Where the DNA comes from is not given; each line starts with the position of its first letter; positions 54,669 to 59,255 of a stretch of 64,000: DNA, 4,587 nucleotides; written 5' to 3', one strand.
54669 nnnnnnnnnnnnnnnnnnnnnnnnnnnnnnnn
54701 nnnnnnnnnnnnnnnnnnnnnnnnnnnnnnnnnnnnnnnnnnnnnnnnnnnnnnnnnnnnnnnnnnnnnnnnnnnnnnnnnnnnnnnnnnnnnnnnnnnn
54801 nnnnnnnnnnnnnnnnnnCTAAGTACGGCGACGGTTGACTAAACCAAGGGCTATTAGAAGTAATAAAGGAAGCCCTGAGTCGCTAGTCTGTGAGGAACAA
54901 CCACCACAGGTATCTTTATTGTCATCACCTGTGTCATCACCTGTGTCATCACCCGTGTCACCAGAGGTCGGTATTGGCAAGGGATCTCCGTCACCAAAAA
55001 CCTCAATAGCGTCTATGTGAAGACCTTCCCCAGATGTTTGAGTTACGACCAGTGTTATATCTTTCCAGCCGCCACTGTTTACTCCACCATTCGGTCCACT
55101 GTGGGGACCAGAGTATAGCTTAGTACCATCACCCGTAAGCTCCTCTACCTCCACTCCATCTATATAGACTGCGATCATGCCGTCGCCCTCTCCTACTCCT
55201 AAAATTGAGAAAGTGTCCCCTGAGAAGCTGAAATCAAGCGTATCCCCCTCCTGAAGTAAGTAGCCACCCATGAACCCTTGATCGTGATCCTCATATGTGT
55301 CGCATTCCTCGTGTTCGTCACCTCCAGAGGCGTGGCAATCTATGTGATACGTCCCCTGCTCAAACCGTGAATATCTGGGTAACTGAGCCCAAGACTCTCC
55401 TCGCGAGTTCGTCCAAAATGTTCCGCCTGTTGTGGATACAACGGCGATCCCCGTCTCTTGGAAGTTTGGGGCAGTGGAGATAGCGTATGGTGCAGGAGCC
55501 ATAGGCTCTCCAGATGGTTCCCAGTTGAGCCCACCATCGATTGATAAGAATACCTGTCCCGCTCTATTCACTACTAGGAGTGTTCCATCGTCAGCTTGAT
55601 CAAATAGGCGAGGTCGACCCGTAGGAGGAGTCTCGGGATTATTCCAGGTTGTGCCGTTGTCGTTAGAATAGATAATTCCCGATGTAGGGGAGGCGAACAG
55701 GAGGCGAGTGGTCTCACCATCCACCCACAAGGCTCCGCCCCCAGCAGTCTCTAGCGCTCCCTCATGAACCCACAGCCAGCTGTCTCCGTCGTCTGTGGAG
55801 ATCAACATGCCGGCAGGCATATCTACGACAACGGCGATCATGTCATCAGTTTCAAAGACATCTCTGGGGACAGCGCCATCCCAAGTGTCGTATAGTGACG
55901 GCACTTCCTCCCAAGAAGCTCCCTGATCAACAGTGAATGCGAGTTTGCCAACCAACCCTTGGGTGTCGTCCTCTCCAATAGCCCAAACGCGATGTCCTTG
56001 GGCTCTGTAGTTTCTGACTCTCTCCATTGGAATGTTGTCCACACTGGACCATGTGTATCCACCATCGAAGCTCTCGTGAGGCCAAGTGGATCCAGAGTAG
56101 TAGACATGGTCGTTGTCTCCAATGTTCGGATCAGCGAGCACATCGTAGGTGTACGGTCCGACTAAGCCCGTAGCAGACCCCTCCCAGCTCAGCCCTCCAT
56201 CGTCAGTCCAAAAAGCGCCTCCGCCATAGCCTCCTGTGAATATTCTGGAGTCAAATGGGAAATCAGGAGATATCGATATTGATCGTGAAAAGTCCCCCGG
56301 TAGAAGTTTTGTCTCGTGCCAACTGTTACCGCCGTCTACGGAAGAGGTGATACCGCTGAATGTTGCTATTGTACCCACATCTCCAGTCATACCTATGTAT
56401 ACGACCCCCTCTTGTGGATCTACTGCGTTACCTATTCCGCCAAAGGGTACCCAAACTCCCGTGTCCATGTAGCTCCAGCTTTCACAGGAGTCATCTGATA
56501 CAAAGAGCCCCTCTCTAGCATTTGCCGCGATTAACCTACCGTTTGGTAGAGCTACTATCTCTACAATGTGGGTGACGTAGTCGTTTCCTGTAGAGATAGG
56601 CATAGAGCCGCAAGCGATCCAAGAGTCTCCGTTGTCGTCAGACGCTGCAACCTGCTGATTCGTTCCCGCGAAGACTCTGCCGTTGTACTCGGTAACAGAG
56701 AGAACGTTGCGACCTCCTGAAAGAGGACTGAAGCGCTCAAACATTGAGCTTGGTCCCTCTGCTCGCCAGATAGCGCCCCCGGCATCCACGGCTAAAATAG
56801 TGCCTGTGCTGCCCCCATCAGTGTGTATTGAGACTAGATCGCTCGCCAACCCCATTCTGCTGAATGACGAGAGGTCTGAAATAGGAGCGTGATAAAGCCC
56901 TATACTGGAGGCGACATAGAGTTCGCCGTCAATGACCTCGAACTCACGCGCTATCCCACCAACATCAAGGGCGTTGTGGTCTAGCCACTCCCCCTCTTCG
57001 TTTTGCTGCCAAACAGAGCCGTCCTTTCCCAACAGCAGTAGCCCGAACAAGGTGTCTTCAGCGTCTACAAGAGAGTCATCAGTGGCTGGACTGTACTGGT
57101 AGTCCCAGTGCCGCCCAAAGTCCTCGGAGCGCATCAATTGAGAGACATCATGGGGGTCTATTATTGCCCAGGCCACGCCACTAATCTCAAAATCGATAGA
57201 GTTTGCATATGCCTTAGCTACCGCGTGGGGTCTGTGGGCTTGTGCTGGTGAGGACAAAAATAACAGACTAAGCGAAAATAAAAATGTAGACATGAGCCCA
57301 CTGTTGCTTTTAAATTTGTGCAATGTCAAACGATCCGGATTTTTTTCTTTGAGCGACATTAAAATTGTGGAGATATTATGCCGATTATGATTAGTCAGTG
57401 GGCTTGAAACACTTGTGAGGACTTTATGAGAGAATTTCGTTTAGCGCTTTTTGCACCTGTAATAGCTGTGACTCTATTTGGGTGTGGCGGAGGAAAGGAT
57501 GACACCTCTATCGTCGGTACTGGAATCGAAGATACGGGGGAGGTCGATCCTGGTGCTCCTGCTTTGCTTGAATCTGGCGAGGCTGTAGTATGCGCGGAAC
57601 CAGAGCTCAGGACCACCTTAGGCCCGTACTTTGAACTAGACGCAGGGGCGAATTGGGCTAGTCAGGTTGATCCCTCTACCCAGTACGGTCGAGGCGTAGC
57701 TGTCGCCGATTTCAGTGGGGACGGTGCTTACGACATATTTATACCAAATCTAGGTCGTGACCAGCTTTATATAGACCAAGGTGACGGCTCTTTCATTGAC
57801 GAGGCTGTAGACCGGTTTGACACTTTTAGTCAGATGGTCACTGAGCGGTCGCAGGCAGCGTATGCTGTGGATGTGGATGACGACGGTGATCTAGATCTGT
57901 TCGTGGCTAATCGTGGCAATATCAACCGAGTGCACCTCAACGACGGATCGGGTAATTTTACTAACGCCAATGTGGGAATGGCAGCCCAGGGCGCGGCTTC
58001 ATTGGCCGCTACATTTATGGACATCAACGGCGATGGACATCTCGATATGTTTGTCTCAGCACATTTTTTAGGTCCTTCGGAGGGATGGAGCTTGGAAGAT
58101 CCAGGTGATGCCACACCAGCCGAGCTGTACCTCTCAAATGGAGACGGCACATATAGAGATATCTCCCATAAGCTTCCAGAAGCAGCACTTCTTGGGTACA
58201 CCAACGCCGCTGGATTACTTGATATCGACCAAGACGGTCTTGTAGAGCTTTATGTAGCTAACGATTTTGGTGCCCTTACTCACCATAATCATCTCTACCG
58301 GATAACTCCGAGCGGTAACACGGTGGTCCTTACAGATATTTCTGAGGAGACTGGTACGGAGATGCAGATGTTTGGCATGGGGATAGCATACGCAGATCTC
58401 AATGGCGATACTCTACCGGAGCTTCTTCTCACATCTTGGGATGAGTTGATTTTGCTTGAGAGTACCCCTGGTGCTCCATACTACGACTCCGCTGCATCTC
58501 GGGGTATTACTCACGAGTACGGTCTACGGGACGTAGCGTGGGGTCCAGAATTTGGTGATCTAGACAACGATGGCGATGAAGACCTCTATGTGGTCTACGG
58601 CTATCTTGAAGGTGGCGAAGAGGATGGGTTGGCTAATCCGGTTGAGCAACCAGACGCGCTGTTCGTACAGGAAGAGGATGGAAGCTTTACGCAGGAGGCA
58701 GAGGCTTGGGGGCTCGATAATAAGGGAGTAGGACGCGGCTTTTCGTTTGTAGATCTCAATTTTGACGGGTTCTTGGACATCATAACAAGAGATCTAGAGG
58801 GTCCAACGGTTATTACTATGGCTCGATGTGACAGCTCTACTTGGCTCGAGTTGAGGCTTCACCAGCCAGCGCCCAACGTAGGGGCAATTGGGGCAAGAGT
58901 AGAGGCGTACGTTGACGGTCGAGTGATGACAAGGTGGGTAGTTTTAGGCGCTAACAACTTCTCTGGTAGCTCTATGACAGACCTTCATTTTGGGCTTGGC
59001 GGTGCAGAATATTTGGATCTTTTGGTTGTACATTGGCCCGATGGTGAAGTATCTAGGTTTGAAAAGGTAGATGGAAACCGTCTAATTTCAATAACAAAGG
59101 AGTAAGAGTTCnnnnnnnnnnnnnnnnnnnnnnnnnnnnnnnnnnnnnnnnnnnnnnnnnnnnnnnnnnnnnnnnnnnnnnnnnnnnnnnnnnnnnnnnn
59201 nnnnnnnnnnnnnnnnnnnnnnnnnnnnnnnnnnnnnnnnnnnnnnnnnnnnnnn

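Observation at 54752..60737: Two identical parS palindromes bracket a 6-kb, three-gene secreted-protein insertion between rsmG and parA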

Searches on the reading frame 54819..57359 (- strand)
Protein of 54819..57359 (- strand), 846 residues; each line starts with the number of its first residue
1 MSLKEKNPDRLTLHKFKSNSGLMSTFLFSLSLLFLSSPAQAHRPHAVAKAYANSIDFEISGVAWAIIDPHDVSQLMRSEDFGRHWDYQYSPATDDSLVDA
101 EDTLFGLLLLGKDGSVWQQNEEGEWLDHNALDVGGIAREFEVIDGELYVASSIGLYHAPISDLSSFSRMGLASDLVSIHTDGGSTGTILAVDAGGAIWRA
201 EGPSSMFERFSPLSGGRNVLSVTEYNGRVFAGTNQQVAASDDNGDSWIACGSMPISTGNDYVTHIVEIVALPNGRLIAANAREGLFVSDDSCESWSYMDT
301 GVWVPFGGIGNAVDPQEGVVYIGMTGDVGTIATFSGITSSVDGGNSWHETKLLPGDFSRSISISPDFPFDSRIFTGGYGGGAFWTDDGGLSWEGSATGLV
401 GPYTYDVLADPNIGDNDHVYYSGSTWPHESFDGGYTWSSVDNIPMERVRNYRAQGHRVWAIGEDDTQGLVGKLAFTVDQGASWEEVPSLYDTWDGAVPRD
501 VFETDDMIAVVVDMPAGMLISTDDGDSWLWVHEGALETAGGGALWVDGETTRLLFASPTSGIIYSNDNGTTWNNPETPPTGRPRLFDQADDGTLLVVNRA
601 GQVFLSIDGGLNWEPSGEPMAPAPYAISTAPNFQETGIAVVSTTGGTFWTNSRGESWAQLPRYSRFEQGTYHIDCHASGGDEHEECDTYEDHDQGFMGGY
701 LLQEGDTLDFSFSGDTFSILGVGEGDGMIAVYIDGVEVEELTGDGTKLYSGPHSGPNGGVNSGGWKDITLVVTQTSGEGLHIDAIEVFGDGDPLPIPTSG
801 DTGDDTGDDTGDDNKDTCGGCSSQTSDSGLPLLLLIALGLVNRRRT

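Call 7: search_protein_families(library=pfam, proteins=[window:54819-57359:-])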
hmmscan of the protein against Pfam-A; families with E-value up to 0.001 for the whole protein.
window:54819-57359:- (846 aa): 2 families
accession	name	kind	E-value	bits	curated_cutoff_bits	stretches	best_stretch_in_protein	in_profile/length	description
PF15902.12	Sortilin-Vps10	-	7.5e-14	51.8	33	0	519-597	4-86/446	Sortilin, neurotensin receptor 3,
PF13088.12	BNR_2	-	0.00061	19.7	31.4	0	230-295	77-150/277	BNR repeat-like domain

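Call 8: search_protein_families(library=ncbifam, proteins=[window:54819-57359:-])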
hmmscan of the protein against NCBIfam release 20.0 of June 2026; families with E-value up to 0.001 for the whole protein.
window:54819-57359:- (846 aa): 1 family
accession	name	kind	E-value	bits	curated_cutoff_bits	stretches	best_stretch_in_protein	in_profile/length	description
NF045728.1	glycosyl_F510_1955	equivalog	1.8e-29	102.8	175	2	477-646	78-242/246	F510_1955 family glycosylhydrolase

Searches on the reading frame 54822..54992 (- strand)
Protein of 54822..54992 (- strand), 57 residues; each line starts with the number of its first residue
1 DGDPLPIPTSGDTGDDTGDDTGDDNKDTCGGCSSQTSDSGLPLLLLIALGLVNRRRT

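Call 49: search_protein_families(library=ncbifam, proteins=[window:54822-54992:-], max_evalue=10)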
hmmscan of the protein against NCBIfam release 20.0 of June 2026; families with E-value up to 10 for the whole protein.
seq(57 aa): 5 families
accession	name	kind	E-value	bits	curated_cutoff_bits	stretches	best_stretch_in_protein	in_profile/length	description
NF033191.4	JDVT-CTERM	domain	6.7e-05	22.7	27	1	30-56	4-33/35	JDVT-CTERM domain-containing protein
TIGR03901.2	MYXO-CTERM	domain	0.00035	20.9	20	1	29-56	4-32/34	MYXO-CTERM sorting domain-containing protein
NF045638.1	Mrt_dep_phytase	exception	0.00037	19.3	440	1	14-56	386-428/430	myxosortase-dependent phytase-like phosphatase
NF041894.1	MXAN_6652_fam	equivalog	0.00044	19.8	200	1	12-56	159-203/203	MXAN_6652 family MXYO-CTERM-anchored protein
TIGR03382.1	GC_trans_RRR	domain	0.25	12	15.85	1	31-56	1-26/27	MYXO-CTERM sorting domain-containing protein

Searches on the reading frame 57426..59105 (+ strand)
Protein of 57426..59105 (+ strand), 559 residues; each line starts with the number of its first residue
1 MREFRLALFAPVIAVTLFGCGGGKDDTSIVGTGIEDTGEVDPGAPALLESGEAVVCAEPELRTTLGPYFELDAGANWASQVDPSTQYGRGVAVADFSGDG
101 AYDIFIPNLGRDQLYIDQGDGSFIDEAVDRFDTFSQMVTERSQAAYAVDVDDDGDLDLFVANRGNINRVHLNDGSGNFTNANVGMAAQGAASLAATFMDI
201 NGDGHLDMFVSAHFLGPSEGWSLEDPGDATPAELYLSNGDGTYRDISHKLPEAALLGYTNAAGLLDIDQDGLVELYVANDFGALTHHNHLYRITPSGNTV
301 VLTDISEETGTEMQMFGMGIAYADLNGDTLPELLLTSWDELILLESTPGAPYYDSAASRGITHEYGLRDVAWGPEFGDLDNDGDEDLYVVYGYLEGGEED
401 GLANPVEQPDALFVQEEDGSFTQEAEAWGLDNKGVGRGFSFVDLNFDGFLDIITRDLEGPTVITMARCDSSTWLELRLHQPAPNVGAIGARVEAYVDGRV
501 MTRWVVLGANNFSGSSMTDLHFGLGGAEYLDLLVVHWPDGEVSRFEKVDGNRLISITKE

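Call 7: search_protein_families(library=pfam, proteins=[window:57426-59105:+])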
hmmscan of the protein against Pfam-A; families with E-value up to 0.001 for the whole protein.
window:57426-59105:+ (559 aa): 3 families
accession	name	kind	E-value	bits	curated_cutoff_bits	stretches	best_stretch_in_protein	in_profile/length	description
PF13517.12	FG-GAP_3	-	3e-36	124.3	26.9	4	149-210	1-61/61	FG-GAP-like repeat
PF07593.17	UnbV_ASPIC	-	1.4e-15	57.4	23.4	1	487-553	1-66/68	ASPIC and UnbV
PF01839.29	FG-GAP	-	9.1e-14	51.4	22.1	0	199-214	9-24/37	FG-GAP repeat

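Call 8: search_protein_families(library=ncbifam, proteins=[window:57426-59105:+])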
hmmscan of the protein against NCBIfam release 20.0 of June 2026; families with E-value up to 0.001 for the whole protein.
window:57426-59105:+ (559 aa): 0 families

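Call 49: search_protein_families(library=ncbifam, proteins=[window:57426-59105:+], max_evalue=10)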
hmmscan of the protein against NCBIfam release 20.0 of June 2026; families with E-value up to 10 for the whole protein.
window:57426-59105:+ (559 aa): 1 family
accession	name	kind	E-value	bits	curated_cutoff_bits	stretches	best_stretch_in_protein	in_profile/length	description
NF047539.1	XAC2610_fam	domain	2.4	8.7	35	1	440-456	2-18/89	XAC2610-related protein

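Call 63: find_homologous_proteins(query=window:57426-59105:+, max_evalue=1e-60)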
Query window:57426-59105:+ (559 aa): 29 proteins with E <= 1e-60 among 8000 candidates.
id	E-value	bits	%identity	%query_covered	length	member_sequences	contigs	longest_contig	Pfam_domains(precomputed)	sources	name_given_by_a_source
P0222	0.0e+0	1272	100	100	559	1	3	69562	PF01839.30,PF13517.13,PF07593.19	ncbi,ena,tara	tara:strand:+ start:1112 stop:2791 length:1680 start_codon:yes stop_codon:yes gene_type:complete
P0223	0.0e+0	1269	100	100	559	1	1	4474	PF01839.30,PF13517.13,PF07593.19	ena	-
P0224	0.0e+0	1098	87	100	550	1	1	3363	PF01839.30,PF13517.13,PF07593.19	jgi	jgi:hypothetical protein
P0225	0.0e+0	1088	84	100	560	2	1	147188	PF01839.30,PF13517.13,PF07593.19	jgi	-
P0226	0.0e+0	1084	83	100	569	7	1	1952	PF01839.30,PF13517.13,PF07593.19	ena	-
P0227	0.0e+0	1081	85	98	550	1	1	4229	PF01839.30,PF13517.13,PF07593.19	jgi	jgi:hypothetical protein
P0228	4.9e-244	829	65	100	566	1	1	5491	PF01839.30,PF13517.13,PF07593.19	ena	-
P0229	9.3e-142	492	47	94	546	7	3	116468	PF01839.30,PF13517.13,PF07593.19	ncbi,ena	-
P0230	8.9e-141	488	47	92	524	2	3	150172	PF01839.30,PF13517.13,PF07593.19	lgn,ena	-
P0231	1.2e-132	462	43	99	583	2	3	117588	PF01839.30,PF13517.13,PF07593.19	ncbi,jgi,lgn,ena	-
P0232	8.7e-116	406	41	92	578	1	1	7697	PF01839.30,PF13517.13,PF07593.19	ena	-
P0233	1.2e-114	402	41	94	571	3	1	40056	PF01839.30,PF13517.13,PF07593.19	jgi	-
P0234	5.0e-106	374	39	92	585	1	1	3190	PF01839.30,PF13517.13,PF07593.19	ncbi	-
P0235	1.0e-100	356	39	90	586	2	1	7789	PF01839.30,PF13517.13,PF07593.19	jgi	-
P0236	2.0e-88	316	39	92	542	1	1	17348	PF01839.30,PF13517.13,PF07593.19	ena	-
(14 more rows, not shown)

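Call 64: find_encoding_contigs(protein=P0229, flank=10000, max_places=1)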
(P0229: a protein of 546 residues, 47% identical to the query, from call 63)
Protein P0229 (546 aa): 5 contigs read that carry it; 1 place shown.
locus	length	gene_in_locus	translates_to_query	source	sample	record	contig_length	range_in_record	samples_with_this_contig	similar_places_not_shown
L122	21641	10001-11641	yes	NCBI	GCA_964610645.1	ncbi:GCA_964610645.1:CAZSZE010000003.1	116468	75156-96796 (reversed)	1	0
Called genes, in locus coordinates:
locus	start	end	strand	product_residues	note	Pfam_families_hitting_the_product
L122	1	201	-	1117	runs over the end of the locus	-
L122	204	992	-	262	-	-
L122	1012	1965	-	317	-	PF00849:PseudoU_synth_2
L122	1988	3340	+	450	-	PF01839:FG-GAP (faint), PF13517:FG-GAP_3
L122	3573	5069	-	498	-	-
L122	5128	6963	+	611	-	PF01134:GIDA, PF12831:FAD_oxidored (weak), PF21680:GIDA_C_1st, PF13932:SAM_GIDA_C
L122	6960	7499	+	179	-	PF02527:GidB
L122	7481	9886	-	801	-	PF15902:Sortilin-Vps10 (faint), PF25852:DUF6242_C (faint), PF02012:BNR (faint), PF14870:PSII_BNR (weak)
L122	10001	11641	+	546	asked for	PF01839:FG-GAP (faint), PF13517:FG-GAP_3, PF07593:UnbV_ASPIC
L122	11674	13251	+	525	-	-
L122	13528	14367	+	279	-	PF06564:CBP_BcsQ, PF10609:ParA, PF13614:AAA_31, PF00142:Fer4_NifH (weak), PF01656:CbiA, PF02374:ArsA_ATPase (weak), PF09140:MipZ (weak)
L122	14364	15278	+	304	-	PF02195:ParB_N, PF17762:HTH_ParB, PF23552:ParB_C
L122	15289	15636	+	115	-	PF04519:Bactofilin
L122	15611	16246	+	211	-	-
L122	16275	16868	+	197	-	PF00485:PRK, PF13238:AAA_18 (weak)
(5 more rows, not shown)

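Call 65: find_encoding_contigs(protein=P0231, flank=10000, max_places=1)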
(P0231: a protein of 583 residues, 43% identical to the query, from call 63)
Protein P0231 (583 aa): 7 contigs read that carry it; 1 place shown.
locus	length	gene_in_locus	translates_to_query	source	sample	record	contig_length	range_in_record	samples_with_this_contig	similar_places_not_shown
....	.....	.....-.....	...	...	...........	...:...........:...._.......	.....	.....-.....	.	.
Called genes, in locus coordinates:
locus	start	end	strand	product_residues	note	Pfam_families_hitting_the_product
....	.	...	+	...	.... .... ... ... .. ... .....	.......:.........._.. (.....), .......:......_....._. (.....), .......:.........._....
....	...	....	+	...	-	-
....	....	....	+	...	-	-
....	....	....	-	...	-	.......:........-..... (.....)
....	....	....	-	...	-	-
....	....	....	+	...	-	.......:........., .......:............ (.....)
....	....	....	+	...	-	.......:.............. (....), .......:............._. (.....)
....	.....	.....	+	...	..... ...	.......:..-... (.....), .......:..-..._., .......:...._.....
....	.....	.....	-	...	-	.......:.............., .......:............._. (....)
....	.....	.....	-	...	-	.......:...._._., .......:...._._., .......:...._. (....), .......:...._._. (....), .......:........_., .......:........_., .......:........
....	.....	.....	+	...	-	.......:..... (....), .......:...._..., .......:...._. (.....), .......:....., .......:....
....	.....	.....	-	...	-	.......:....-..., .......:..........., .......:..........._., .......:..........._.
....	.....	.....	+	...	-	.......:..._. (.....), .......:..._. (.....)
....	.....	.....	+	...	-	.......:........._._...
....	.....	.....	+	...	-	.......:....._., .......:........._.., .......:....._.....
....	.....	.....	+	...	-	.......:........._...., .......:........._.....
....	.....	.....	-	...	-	-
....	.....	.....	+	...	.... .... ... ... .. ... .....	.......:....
